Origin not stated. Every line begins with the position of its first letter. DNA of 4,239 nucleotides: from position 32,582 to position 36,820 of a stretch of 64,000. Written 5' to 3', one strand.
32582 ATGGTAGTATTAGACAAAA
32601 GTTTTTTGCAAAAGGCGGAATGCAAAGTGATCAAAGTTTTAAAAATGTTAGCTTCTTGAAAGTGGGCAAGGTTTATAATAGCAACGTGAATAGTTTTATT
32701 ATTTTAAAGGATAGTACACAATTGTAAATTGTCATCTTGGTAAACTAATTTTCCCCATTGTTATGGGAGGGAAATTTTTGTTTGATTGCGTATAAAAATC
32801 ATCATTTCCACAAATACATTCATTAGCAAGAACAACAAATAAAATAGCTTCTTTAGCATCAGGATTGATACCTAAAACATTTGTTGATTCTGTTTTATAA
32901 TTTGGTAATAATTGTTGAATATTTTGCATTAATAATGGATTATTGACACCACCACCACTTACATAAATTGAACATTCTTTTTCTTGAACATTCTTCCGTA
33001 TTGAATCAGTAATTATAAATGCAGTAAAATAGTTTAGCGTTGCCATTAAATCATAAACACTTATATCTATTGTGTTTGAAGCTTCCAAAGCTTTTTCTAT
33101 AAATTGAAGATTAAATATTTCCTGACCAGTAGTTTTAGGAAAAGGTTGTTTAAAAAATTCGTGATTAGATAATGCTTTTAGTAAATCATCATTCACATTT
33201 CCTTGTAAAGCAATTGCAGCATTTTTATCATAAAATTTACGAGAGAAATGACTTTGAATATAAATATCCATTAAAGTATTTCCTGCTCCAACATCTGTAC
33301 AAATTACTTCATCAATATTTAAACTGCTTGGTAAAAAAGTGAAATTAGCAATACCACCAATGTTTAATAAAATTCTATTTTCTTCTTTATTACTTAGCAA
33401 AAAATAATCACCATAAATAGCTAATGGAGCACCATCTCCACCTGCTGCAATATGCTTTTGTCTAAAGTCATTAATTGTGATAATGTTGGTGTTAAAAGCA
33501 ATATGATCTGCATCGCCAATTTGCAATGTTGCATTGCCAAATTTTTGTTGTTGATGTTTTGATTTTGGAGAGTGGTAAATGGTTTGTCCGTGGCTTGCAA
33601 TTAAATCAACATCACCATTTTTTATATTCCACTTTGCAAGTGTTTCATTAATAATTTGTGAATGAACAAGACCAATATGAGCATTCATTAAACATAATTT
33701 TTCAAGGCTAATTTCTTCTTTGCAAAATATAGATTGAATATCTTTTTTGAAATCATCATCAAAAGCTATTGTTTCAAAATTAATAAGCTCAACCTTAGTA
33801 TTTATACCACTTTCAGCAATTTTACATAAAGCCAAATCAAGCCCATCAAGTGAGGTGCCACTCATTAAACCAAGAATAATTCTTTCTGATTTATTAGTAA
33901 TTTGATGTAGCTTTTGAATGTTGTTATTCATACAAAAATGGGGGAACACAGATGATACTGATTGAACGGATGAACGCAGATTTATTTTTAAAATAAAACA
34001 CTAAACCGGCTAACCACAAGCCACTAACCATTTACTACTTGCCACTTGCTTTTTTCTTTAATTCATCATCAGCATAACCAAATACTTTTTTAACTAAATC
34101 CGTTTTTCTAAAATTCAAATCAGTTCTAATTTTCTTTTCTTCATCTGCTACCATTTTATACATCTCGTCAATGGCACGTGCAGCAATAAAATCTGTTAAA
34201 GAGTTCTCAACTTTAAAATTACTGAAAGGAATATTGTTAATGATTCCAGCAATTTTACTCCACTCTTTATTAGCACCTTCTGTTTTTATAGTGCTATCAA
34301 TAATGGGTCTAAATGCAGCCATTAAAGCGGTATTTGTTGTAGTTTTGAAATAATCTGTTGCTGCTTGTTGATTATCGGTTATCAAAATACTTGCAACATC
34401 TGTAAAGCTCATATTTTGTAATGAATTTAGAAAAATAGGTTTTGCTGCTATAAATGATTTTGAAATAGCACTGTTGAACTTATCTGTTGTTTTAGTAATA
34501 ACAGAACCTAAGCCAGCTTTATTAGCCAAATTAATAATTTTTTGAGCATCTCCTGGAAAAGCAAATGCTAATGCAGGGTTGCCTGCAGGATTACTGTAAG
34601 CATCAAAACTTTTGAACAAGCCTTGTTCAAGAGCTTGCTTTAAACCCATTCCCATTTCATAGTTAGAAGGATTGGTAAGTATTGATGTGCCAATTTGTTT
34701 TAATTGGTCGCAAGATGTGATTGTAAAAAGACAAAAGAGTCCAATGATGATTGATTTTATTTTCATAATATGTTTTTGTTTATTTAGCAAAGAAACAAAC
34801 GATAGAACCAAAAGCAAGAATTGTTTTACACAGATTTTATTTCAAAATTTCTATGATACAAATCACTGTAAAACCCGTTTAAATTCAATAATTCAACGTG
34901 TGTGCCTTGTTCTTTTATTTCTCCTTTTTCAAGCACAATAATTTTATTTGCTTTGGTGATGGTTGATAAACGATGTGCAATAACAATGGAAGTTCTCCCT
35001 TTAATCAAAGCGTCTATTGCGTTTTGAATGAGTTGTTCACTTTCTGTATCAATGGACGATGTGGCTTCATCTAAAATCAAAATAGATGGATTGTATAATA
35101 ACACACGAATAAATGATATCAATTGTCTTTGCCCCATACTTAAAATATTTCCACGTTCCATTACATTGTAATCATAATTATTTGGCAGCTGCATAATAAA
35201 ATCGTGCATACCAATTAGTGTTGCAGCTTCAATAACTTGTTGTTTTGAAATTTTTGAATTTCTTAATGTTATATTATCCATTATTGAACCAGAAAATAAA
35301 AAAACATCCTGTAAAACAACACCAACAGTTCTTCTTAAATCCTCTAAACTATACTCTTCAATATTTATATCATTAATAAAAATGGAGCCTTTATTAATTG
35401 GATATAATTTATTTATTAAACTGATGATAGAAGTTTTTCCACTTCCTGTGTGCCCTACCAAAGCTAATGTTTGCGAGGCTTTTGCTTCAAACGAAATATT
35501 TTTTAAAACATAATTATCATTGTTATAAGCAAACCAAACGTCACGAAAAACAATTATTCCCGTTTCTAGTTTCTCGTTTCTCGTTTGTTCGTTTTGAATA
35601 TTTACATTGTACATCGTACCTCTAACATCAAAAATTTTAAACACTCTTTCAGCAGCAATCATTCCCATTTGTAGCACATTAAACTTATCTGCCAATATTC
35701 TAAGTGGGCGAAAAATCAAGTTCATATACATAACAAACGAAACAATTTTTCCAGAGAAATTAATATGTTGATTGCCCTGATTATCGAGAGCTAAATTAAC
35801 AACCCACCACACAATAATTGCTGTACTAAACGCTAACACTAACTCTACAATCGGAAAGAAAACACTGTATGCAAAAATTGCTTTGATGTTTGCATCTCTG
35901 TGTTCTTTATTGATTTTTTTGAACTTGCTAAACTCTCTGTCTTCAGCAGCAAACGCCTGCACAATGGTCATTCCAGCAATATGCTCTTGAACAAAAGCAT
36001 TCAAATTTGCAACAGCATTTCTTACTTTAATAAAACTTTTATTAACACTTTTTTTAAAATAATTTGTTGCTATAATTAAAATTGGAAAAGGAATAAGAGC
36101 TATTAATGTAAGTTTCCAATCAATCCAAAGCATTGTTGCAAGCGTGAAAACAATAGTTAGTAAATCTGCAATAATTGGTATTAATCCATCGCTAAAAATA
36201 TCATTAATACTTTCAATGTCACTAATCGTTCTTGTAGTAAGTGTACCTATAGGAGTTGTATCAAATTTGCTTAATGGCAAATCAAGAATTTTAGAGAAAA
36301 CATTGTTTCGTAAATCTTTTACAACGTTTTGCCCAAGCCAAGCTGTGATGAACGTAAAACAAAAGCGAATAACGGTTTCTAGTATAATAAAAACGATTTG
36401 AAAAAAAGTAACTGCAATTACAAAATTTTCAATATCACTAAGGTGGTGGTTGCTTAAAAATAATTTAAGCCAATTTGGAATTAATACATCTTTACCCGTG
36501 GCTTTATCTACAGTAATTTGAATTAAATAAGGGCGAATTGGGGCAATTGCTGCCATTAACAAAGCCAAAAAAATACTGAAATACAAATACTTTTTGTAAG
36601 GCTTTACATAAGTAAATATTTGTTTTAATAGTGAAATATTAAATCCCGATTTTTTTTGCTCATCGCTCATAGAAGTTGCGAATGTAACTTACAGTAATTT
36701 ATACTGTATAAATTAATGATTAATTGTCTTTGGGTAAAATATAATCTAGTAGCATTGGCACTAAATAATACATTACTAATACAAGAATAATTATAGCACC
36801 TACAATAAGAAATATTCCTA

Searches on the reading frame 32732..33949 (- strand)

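Call 75: search_protein_families(library=pfam, proteins=[window:32732-33949:-], max_evalue=0.00001)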
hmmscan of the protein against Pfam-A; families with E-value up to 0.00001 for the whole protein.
window:32732-33949:- (405 aa): 1 family
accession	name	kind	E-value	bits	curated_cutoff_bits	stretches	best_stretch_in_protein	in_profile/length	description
PF03702.20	AnmK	-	3.5e-92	309.7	24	1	25-379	3-342/367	Anhydro-N-acetylmuramic acid kinase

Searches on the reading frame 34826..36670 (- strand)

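Call 75: search_protein_families(library=pfam, proteins=[window:34826-36670:-], max_evalue=0.00001)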
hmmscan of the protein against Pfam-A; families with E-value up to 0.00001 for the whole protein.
window:34826-36670:- (614 aa): 3 families
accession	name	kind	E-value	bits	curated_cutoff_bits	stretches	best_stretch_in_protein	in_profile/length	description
PF00664.28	ABC_membrane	-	3.9e-49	168.2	28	1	30-323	2-274/274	ABC transporter transmembrane region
PF00005.33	ABC_tran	-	1.8e-26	93.8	25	1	389-538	1-137/137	ABC transporter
PF02463.25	SMC_N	-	4.6e-06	26.7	40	0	469-582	135-213/220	RecF/RecN/SMC N terminal domain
